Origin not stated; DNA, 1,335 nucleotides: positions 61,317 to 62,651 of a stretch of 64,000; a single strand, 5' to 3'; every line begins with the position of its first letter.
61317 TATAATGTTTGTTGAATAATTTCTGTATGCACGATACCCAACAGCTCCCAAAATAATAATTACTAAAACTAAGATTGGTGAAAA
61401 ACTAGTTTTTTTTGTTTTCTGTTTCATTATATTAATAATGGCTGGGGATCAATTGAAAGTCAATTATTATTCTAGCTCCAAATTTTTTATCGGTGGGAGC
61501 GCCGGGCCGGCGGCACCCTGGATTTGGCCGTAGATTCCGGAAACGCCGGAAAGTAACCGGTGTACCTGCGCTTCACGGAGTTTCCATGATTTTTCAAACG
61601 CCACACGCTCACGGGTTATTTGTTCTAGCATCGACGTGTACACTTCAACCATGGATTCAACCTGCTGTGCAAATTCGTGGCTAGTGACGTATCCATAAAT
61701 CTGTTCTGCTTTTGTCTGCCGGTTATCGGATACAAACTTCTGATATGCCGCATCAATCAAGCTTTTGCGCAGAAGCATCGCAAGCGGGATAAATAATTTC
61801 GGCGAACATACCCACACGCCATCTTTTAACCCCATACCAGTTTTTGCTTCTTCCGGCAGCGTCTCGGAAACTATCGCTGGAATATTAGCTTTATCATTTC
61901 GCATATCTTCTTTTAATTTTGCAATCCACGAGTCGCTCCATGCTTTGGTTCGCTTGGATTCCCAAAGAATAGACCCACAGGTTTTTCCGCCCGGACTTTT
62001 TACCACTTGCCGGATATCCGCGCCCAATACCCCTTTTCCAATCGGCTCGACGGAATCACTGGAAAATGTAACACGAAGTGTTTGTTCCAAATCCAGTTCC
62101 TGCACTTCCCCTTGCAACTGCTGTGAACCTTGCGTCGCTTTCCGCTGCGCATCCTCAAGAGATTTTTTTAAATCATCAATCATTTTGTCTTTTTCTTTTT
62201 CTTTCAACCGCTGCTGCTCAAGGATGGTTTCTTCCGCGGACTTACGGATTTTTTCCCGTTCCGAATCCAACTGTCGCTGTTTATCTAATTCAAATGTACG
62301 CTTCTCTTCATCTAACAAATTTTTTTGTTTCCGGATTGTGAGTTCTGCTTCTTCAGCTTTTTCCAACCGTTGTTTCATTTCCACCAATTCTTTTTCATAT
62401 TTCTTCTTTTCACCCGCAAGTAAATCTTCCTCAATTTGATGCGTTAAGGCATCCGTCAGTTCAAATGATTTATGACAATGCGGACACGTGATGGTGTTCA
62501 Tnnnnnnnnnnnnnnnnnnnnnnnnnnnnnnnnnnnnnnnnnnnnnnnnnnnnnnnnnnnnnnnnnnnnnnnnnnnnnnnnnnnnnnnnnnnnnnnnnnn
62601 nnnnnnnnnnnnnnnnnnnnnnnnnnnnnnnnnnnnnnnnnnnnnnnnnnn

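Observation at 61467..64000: Overlapping DUF2130-like zinc-ribbon/coiled-coil protein and a Cas4-like Fe-S PD-(D/E)xK nuclease, flanked by AT-rich genes: candidate defence or DNA-processing module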

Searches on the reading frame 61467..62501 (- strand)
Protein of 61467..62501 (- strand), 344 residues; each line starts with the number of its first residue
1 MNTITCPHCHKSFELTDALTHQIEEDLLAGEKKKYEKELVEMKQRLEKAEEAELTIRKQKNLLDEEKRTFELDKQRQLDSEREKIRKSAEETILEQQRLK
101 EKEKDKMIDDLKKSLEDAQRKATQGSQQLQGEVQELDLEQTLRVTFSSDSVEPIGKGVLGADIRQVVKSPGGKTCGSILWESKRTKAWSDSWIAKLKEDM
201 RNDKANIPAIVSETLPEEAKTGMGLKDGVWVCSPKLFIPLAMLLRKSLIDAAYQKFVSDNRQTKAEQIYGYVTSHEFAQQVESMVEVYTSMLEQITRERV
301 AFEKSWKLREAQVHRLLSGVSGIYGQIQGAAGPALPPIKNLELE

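Call 3: search_protein_families(library=pfam, proteins=[window:61467-62501:-], max_evalue=0.1)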
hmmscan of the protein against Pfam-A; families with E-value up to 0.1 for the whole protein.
window:61467-62501:- (344 aa): 5 families
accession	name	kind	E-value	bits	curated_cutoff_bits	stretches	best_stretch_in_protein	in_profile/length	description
PF09903.14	DUF2130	-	1.5e-59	201.8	26.7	1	98-343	2-252/255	Uncharacterized protein conserved in bacteria (DUF2130)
PF13717.11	Zn_ribbon_4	-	0.0082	16.5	30.3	1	4-18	3-17/36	zinc-ribbon domain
PF18439.7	zf_UBZ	-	0.021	14.9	25.6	1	2-22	1-21/32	Ubiquitin-Binding Zinc Finger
PF24441.1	DUF7560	-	0.055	13.6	27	0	3-19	5-21/44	Family of unknown function (DUF7560)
PF01496.24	V_ATPase_I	-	0.061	11.7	30.7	1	22-128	68-160/815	V-type ATPase 116kDa subunit family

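Call 4: search_protein_families(library=padloc, proteins=[window:61467-62501:-], max_evalue=0.1)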
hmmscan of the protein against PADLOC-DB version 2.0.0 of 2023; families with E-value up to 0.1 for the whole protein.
window:61467-62501:- (344 aa): 4 families
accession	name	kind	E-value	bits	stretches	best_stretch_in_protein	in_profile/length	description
PDLC03863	LmuB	-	0.0067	13.2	1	4-127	318-448/610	-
PDLC04755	PDC-M64B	-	0.023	12.7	1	5-43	122-160/166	-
PDLC03859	LmuB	-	0.033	11.4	1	4-124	332-460/611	-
PDLC00519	JetC1|JetC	-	0.065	9.4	1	10-138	257-385/1097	DUF3584 domain; MukB-like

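Call 5: search_protein_families(library=ncbifam, proteins=[window:61467-62501:-], max_evalue=0.1)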
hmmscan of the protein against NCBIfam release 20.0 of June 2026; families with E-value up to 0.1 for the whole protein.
window:61467-62501:- (344 aa): 1 family
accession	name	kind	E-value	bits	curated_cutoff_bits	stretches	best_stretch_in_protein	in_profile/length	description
TIGR01069.2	mutS2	equivalog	0.011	14.1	400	1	29-133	526-639/790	endonuclease MutS2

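Call 8: find_homologous_proteins(query=window:61467-62501:-)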
Query window:61467-62501:- (344 aa): 7085 proteins with E <= 0.001 among 8000 candidates; the best 120 are listed.
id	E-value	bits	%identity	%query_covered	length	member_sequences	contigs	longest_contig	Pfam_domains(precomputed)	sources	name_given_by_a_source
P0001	1.1e-218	743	100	100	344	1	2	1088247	PF09903.15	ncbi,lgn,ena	-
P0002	2.4e-206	702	94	100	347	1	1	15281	PF09903.15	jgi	jgi:hypothetical protein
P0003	1.3e-202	690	92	100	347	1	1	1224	PF09903.15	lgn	-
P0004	6.7e-198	674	90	100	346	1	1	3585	PF09903.15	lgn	-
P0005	7.1e-194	661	88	100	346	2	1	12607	PF09903.15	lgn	-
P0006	3.4e-188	643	84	100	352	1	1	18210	PF09903.15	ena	-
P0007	6.7e-188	642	86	100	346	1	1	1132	PF09903.15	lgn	-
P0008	2.3e-187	640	86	100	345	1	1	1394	PF09903.15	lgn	-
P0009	2.5e-187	640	85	100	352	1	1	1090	PF09903.15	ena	-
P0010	3.8e-187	639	84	100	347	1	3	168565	PF09903.15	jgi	jgi:hypothetical protein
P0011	1.6e-186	637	85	100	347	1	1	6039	PF09903.15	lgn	-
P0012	2.4e-186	637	84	100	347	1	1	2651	PF09903.15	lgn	-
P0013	2.1e-183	627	84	100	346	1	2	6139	PF09903.15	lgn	-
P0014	5.0e-179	613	82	100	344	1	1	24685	PF09903.15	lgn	-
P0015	7.5e-179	612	83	100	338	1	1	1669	PF09903.15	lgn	-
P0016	1.4e-175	601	80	100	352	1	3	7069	PF09903.15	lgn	-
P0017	8.1e-175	599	79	100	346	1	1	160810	PF09903.15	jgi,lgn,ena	-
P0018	1.7e-174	598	79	100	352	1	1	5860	PF09903.15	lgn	-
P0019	4.2e-174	596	80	100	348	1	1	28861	PF09903.15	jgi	jgi:hypothetical protein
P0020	1.5e-173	594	78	100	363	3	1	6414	PF09903.15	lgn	-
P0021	3.5e-173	593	80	100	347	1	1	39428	PF09903.15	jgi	jgi:hypothetical protein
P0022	3.6e-173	593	91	88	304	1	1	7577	PF09903.15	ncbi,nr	ncbi:MAG: DUF2130 domain-containing protein [Candidatus Gottesmanbacteria bacterium]|nr:DUF2130 doma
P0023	4.3e-173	593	80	100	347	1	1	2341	PF09903.15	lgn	-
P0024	8.1e-173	592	77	100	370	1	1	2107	PF09903.15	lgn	-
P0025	1.3e-172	591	80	100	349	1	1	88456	PF09903.15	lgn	-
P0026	5.9e-163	560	74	100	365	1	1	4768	PF09903.15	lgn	-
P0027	8.5e-163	559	75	100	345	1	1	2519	PF09903.15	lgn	-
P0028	2.2e-162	558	76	99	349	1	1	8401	PF09903.15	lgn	-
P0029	1.9e-161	555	75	99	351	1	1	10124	PF09903.15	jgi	-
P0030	7.2e-161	553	73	99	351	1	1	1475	PF09903.15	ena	-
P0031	8.7e-161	553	74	100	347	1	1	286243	PF09903.15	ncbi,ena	-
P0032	8.0e-160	549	74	99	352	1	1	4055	PF09903.15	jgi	jgi:hypothetical protein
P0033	3.9e-159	547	73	99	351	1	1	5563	PF09903.15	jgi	jgi:hypothetical protein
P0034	4.7e-159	547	75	99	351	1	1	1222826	PF09903.15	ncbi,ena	-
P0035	4.3e-158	544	73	100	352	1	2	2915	PF09903.15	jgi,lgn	jgi:hypothetical protein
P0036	1.1e-157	542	74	100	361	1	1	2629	PF09903.15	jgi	jgi:hypothetical protein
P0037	1.1e-157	542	73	99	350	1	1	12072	PF09903.15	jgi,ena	-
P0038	1.3e-157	542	72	100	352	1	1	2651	PF09903.15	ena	-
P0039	1.8e-157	542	72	99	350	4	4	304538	PF09903.15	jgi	jgi:hypothetical protein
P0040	6.4e-157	540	71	99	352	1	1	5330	PF09903.15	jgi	jgi:hypothetical protein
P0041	2.0e-156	538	73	100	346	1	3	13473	PF09903.15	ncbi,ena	-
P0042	6.8e-156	536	74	100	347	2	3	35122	PF09903.15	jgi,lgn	jgi:hypothetical protein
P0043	1.5e-155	535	70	99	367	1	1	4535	PF09903.15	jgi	jgi:hypothetical protein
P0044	4.0e-155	534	71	99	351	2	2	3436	PF09903.15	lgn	-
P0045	9.7e-155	533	70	99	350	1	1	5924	PF09903.15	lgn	-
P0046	1.4e-154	532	73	99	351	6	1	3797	PF09903.15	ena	-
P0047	1.8e-154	532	73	99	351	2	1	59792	PF09903.15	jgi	jgi:hypothetical protein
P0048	1.4e-153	529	70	99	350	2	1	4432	PF09903.15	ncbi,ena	-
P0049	2.5e-153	528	72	100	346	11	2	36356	PF09903.15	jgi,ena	-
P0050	2.5e-153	528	71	100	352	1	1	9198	PF09903.15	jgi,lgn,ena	-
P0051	5.8e-153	527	70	99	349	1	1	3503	PF09903.15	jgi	jgi:hypothetical protein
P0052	9.4e-153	526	69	99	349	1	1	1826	PF09903.15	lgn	-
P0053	2.1e-152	525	69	99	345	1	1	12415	PF09903.15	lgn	-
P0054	4.1e-152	524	69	99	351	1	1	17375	PF09903.15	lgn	-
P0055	5.6e-152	524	70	99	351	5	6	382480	PF09903.15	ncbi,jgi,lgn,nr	ncbi:MAG TPA: DUF2130 domain-containing protein [Patescibacteria group bacterium]|nr:DUF2130 domain-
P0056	8.3e-152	523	70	99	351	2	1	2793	PF09903.15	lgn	-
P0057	1.1e-151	523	68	99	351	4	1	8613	PF09903.15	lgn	-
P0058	2.1e-150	518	68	99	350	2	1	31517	PF09903.15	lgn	-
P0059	6.0e-150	517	69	99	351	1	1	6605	PF09903.15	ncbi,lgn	-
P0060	2.3e-149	515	68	99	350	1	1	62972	PF09903.15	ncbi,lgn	-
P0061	5.9e-149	514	84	84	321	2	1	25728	PF09903.15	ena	-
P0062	9.4e-149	513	70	99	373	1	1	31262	PF09903.15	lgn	-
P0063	1.1e-148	513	68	99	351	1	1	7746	PF09903.15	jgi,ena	-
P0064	2.6e-148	512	67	99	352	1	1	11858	PF09903.15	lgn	-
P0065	2.7e-148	512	69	99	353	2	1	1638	PF09903.15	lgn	-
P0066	2.8e-148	512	69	99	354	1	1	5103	PF09903.15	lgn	-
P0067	3.6e-148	511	70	99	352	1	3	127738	PF09903.15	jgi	jgi:hypothetical protein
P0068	1.5e-147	509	69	100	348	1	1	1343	PF09903.15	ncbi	-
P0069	4.7e-147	507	67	99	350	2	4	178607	PF09903.15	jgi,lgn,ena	jgi:hypothetical protein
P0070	1.3e-146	506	68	99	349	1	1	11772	PF09903.15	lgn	-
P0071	1.3e-146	506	66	99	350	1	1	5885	PF09903.15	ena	-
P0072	2.2e-146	505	68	99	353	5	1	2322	PF09903.15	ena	-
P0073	2.4e-146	505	66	99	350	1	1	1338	PF09903.15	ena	-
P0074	3.4e-146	505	68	99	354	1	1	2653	PF09903.15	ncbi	-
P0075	5.2e-146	504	66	99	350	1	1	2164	PF09903.15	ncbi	-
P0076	8.8e-146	503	69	99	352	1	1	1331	PF09903.15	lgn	-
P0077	4.4e-145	501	68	99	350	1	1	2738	PF09903.15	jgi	jgi:hypothetical protein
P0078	6.5e-145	500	68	99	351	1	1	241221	PF09903.15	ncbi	-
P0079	2.7e-144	498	69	99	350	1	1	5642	PF09903.15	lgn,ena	-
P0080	3.3e-144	498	69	100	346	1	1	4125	PF09903.15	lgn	-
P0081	4.8e-144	498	68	99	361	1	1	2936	PF09903.15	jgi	jgi:hypothetical protein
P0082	6.8e-142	491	65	100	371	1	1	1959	PF09903.15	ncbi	-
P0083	1.7e-140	486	65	99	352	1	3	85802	PF09903.15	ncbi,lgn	-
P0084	1.9e-140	486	67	100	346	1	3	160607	PF09903.15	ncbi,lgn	-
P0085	8.3e-140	484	66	99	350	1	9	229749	PF09903.15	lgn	-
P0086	2.2e-139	482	65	99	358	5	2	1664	PF09903.15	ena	-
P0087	3.5e-139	482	66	99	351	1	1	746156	PF09903.15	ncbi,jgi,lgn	-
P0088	4.3e-139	481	65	100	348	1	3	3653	PF09903.15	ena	-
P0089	3.7e-138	478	62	99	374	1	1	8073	PF09903.15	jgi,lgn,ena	-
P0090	6.6e-138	477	62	99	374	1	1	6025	PF09903.15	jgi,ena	-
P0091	2.8e-137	475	66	100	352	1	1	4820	PF09903.15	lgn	-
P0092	7.0e-137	474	61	99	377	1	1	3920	PF09903.15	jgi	jgi:hypothetical protein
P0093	1.6e-136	473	64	99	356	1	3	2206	PF09903.15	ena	-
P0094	3.4e-134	465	63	100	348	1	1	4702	PF09903.15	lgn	-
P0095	4.0e-134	465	66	100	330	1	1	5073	PF09903.15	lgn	-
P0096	4.9e-134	465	63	100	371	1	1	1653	PF09903.15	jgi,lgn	jgi:hypothetical protein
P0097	5.0e-134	465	63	99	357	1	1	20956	PF09903.15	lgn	-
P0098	7.6e-134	464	61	99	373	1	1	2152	PF09903.15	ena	-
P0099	7.8e-134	464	62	100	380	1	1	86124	PF09903.15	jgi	jgi:hypothetical protein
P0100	1.1e-133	464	61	100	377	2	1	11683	PF09903.15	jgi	-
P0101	1.1e-133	464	62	100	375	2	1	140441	PF09903.15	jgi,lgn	jgi:hypothetical protein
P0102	2.1e-132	459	62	99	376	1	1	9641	PF09903.15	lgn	-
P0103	2.3e-132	459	61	100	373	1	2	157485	PF09903.15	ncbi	-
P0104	2.4e-132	459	63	100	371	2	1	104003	PF09903.15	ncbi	-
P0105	3.0e-132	459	61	100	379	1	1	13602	PF09903.15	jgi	jgi:hypothetical protein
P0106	6.1e-132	458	63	100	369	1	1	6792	PF09903.15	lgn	-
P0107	1.1e-131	457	61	99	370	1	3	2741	PF09903.15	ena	-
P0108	1.7e-131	456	62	100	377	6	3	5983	PF09903.15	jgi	jgi:hypothetical protein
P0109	2.1e-131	456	61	99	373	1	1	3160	PF09903.15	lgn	-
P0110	2.6e-131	456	62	100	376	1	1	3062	PF09903.15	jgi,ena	-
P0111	3.5e-131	455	60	99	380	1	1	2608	PF09903.15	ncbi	-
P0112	4.4e-131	455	62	100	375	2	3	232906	PF09903.15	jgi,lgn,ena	-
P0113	4.5e-131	455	60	99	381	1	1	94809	PF09903.15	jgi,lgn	-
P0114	6.7e-131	454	62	99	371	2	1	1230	PF09903.15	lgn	-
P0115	8.8e-131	454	62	99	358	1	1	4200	PF09903.15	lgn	-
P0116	1.0e-130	454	62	99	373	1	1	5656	PF09903.15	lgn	-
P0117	1.8e-130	453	60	100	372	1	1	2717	PF09903.15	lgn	-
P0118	3.2e-130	452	60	99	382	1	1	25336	PF09903.15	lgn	-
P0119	4.2e-130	452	62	100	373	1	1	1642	PF09903.15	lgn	-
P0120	4.9e-130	452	60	100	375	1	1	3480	PF09903.15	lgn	-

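Call 11: find_encoding_contigs(protein=P0001, flank=10000, max_places=2)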
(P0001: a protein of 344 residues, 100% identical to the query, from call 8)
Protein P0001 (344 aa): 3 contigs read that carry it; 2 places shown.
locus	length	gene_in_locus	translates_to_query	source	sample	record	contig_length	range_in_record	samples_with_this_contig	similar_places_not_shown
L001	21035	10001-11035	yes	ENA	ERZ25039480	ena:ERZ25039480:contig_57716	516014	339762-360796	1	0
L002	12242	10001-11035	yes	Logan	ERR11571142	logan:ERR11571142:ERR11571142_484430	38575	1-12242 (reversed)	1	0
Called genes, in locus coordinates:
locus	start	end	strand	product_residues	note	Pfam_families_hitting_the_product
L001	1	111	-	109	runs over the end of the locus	-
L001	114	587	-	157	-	PF01451:LMWPc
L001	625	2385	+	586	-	PF01411:tRNA-synt_2c, PF07973:tRNA_SAD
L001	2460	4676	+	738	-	-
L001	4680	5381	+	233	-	PF04203:Sortase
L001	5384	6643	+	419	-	PF02885:Glycos_trans_3N, PF00591:Glycos_transf_3, PF07831:PYNP_C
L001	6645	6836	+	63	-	-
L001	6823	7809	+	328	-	PF02618:YceG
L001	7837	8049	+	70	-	-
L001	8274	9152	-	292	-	PF04339:FemAB_like (weak), PF13480:Acetyltransf_6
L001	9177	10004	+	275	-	PF12705:PDDEXK_1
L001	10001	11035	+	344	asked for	PF09903:DUF2130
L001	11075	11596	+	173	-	-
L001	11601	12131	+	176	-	-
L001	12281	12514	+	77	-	-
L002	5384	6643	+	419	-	PF02885:Glycos_trans_3N, PF00591:Glycos_transf_3, PF07831:PYNP_C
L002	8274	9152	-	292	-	PF04339:FemAB_like (weak), PF13480:Acetyltransf_6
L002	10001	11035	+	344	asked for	PF09903:DUF2130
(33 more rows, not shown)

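Call 21: search_solved_structures(query=A1, max_evalue=1, show_alignments=2)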
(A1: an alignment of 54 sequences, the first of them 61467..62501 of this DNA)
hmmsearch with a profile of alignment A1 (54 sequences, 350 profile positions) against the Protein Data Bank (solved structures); distinct sequences matched with E-value up to 1: 6.
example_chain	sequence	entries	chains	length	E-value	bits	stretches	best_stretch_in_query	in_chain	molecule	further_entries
6vrb_C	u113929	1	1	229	0.14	14.3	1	78-150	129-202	AcrVIA1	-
8xwx_E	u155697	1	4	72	0.19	13.8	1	25-69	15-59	B-cell receptor-associated protein 31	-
4jzl_A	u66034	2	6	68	0.24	13.5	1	25-68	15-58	B-cell receptor-associated protein 31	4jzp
5x9a_A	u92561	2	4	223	0.26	13.4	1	257-309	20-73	Calaxin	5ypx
5vey_C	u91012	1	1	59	0.49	12.5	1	58-89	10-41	E3 ubiquitin-protein ligase RNF169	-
2kld_A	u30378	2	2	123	0.77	11.8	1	21-119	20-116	Polycystin-2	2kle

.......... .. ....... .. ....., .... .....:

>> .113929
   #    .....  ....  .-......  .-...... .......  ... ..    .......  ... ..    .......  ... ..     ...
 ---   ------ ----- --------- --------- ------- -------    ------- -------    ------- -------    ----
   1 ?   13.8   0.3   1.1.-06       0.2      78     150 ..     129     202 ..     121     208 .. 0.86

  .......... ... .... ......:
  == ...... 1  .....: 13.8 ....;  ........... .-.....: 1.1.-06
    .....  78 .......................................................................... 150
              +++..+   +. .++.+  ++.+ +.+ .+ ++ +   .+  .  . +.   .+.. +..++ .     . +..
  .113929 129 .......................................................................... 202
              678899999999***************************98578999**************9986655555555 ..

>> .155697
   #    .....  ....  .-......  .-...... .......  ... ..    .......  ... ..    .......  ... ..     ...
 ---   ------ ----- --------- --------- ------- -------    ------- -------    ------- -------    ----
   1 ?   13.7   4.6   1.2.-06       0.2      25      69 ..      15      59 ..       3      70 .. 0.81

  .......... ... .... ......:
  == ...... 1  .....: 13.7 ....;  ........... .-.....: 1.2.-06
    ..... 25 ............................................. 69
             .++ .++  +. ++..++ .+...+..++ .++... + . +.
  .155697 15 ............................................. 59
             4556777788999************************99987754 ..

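Call 23: predict_structure(alignment_id=A1)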
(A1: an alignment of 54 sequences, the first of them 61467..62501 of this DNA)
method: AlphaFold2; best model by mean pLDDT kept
length: 344 residues; sequences in the alignment: 54
mean_pLDDT: 81.9   pTM: 0.41
mean pLDDT of the five models: 81.9, 81.3, 80.5, 79.7, 78.3
residues with pLDDT >= 90: 114; 70-90: 172; 50-70: 45; < 50: 13
segments of 3 or more residues with pLDDT < 50: 125-134
pLDDT, mean of each block of 10 residues (from residue 1): 55 60 74 86 90 91 92 91 90 86 82 71 46 62 90 67 89 91 85 89 90 88 91 92 94 83 76 88 93 93 91 85 78 70 54
secondary structure, 60 per line:
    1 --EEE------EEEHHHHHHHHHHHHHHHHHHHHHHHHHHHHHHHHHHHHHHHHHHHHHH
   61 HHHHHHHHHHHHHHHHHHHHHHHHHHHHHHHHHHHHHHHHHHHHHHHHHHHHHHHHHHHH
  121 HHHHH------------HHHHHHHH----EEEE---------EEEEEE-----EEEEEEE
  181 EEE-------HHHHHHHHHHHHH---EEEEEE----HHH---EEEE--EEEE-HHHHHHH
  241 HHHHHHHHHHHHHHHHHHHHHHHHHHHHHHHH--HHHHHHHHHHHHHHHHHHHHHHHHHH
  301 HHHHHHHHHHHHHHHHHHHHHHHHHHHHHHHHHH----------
elements in order: E3-5 E12-14 H15-125 H138-145 E150-153 E163-168 E174-183 H191-203 E207-212 E223-226 E229-232 H234-272 H275-334

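Call 27: search_protein_representatives(protein=window:61467-62501:-)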
Query: 344 residues. Proteins with E-value up to 0.001 (for the whole library): 4262; up to 1e-10: 2932; up to 1e-30: 1450. The best 150 are listed.
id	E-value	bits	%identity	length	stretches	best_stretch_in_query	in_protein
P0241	4.8e-114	397.3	62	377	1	1-343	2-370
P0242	2.0e-104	365.8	65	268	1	78-340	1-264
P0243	6.5e-103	360.8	51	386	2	33-343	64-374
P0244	3.3e-100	351.9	51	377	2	33-343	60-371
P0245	2.0e-98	346.0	47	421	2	42-343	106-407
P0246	2.9e-98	345.5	49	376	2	17-343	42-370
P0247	1.1e-97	343.5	47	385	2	11-344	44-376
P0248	8.4e-94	330.8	47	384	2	36-343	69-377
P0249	1.1e-91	323.9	48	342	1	1-343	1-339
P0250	1.0e-90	320.7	47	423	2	31-343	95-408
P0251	2.6e-85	303.0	43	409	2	58-342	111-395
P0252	1.3e-84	300.7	52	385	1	2-343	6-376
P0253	1.9e-84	300.1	45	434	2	65-344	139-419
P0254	2.4e-84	299.8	44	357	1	3-343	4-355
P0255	3.5e-83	295.9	44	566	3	29-343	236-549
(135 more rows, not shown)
